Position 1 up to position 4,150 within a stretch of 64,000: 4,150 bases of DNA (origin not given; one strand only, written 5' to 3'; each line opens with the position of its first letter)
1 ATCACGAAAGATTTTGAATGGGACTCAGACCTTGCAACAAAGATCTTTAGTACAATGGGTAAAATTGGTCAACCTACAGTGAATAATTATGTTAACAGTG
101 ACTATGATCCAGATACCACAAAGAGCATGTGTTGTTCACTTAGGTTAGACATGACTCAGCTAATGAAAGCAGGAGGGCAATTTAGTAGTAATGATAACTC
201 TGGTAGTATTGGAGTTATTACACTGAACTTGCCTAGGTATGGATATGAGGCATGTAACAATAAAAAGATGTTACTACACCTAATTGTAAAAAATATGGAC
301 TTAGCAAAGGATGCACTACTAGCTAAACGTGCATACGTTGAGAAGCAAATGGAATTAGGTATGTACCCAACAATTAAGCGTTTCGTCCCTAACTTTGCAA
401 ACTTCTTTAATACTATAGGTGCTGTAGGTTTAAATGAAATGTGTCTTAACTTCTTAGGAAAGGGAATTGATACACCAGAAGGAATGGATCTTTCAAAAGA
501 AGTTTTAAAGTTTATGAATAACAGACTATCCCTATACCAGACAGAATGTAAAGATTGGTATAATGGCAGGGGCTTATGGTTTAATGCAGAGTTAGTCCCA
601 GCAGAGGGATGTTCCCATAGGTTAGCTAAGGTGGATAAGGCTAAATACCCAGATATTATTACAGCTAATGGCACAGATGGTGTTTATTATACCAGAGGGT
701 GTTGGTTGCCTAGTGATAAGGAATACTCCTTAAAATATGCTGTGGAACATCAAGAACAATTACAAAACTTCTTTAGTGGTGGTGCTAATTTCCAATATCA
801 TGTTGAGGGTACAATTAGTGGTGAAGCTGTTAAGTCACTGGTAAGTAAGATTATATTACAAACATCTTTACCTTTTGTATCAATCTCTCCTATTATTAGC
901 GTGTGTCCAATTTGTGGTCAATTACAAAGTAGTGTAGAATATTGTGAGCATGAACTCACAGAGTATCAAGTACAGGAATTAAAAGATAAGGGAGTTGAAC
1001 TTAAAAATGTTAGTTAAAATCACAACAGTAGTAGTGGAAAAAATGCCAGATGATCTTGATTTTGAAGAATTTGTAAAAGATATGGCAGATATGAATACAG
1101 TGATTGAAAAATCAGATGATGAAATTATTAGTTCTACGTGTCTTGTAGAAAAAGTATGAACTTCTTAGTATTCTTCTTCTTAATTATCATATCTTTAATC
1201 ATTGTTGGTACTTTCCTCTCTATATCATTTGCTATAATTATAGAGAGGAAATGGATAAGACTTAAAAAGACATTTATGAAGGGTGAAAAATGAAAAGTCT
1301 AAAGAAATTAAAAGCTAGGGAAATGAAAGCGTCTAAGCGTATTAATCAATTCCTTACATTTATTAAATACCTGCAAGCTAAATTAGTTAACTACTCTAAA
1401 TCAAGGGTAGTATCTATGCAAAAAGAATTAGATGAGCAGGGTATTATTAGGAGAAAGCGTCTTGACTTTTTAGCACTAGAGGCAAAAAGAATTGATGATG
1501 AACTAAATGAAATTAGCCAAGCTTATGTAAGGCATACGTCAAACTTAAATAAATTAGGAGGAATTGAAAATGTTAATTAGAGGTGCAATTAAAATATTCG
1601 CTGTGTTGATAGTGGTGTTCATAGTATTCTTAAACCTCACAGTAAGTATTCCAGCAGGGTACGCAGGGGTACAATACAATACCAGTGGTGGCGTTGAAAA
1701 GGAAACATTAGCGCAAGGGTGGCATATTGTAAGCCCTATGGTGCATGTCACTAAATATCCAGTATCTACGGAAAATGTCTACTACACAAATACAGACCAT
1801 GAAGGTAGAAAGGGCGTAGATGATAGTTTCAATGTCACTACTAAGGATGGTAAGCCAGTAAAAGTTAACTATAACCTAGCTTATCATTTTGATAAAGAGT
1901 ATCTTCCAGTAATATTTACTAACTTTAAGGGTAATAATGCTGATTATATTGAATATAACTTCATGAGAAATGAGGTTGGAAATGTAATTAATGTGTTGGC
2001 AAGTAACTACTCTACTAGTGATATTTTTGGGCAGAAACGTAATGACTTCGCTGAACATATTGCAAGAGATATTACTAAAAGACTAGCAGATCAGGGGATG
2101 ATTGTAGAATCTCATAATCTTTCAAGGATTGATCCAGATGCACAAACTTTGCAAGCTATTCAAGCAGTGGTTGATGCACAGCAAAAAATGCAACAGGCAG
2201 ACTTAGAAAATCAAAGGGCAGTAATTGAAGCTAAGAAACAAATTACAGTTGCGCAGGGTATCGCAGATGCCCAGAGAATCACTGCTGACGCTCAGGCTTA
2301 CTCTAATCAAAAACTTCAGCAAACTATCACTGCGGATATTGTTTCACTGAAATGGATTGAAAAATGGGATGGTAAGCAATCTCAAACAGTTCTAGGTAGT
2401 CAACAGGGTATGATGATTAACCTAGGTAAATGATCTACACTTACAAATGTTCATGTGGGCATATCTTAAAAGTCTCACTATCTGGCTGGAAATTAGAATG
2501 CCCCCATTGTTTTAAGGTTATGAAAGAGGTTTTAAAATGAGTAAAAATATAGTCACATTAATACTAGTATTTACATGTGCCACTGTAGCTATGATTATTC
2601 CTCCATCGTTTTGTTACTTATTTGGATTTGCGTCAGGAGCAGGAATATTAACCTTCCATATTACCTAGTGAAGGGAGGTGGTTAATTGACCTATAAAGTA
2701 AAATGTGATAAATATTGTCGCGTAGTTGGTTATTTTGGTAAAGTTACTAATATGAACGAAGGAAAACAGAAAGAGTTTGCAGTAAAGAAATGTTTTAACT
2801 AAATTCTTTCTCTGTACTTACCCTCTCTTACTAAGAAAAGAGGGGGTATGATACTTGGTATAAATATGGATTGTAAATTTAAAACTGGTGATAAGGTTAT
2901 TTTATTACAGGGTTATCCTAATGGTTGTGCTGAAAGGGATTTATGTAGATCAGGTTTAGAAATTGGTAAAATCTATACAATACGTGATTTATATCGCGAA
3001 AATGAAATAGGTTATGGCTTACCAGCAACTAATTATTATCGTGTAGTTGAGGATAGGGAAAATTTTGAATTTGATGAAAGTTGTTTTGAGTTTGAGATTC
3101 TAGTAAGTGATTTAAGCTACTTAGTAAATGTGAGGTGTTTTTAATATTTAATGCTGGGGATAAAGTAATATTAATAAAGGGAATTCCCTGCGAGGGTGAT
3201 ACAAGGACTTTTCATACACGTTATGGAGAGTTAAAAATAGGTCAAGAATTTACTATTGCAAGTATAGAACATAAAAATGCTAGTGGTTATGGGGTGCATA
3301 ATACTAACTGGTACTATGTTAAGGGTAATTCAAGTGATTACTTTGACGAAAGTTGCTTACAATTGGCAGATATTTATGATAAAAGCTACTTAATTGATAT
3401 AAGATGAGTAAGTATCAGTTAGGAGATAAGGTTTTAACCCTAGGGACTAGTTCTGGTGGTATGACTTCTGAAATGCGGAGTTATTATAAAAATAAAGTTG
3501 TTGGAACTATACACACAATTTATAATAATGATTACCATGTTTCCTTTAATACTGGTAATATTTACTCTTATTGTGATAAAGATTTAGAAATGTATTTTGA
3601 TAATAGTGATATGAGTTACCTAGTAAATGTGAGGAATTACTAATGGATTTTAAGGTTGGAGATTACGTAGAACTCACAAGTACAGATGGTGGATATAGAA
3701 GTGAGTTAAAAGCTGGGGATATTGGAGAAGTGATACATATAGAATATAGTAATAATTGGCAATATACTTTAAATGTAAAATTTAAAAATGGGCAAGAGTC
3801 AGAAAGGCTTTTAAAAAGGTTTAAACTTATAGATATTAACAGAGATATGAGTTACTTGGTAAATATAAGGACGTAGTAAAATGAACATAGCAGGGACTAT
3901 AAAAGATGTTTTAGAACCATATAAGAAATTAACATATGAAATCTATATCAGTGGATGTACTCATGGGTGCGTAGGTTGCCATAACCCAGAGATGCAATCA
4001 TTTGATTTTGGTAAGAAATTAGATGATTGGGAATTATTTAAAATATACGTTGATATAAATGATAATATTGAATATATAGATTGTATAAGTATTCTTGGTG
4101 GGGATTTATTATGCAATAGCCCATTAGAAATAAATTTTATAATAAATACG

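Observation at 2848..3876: Tandem array of four paralogous small barrel proteins sharing a C-terminal (D)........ motif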

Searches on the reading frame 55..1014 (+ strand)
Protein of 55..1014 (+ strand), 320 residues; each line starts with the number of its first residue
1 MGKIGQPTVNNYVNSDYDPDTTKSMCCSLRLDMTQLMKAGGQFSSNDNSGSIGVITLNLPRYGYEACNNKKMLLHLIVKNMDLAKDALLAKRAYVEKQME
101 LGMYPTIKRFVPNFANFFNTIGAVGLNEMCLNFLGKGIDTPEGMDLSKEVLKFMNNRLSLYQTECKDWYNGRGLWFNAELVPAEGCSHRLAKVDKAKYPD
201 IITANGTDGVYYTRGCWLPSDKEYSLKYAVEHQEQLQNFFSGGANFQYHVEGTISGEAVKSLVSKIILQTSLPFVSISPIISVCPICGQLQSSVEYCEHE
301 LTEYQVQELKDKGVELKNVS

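Call 4: search_protein_families(library=pfam, proteins=[window:55-1014:+], max_evalue=1)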
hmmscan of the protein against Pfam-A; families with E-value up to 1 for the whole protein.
window:55-1014:+ (320 aa): 1 family
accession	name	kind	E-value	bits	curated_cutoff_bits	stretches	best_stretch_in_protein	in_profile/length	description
PF13597.11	NRDD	-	1.9e-54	185.8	26.2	1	7-298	238-525/562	Anaerobic ribonucleoside-triphosphate reductase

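Call 53: search_protein_families(library=ncbifam, proteins=[window:55-1014:+], max_evalue=1)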
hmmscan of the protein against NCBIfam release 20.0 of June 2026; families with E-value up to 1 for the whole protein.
window:55-1014:+ (320 aa): 8 families
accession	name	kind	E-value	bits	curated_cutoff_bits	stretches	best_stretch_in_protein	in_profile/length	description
NF006126.0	PRK08270.1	equivalog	5.1e-88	296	548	1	2-300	353-647/684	ribonucleoside triphosphate reductase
TIGR02487.1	NrdD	equivalog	5e-51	173.9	326.35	1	2-297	246-543/581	anaerobic ribonucleoside-triphosphate reductase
NF006358.0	PRK08579.1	equivalog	4.1e-33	114.4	585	2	39-292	322-578/624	anaerobic ribonucleoside triphosphate reductase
NF006127.0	PRK08271.1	equivalog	4.9e-28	98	545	1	22-298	324-589/631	anaerobic ribonucleoside-triphosphate reductase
TIGR02827.1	RNR_anaer_Bdell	equivalog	5.3e-22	78.1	568.3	1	22-299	296-561/596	anaerobic ribonucleoside-triphosphate reductase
NF006732.0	PRK09263.1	equivalog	3.3e-13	48.9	657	1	20-244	378-605/712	anaerobic ribonucleoside-triphosphate reductase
NF005497.0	PRK07111.1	equivalog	3.9e-12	45.3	764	2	120-299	534-706/746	anaerobic ribonucleoside triphosphate reductase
NF011292.0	PRK14704.1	equivalog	4.5e-06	25.5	736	1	120-292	405-570/618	anaerobic ribonucleoside triphosphate reductase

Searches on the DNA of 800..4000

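Call 52: search_rna_families(source=window, start=800, end=4000, threshold=evalue, max_evalue=1)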
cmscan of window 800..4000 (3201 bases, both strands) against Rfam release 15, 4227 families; matches with E-value up to 1: 0.
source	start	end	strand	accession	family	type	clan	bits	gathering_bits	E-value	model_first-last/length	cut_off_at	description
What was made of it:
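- Tried and rejected: Group I or other intron between the nrdD pieces: no Rfam match at E<=1 in 800-4000 (call 52).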

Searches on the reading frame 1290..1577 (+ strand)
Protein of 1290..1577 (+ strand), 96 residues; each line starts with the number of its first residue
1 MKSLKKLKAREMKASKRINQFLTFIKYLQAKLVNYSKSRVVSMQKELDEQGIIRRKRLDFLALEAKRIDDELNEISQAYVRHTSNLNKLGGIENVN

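Call 42: search_protein_families(library=padloc, proteins=[window:1290-1577:+], max_evalue=1)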
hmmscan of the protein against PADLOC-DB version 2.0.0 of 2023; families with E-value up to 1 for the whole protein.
window:1290-1577:+ (96 aa): 1 family
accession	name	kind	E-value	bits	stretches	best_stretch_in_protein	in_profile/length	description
PDLC04660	PDC-M46A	-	0.0025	14.9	1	19-88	204-269/349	-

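Call 53: search_protein_families(library=ncbifam, proteins=[window:1290-1577:+], max_evalue=1)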
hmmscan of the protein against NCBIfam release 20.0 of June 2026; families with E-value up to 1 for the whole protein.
window:1290-1577:+ (96 aa): 1 family
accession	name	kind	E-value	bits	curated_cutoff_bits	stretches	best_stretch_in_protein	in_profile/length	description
NF041032.1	NurA_Pyro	equivalog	0.024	13.5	650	1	5-81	179-253/450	DNA double-strand break repair nuclease NurA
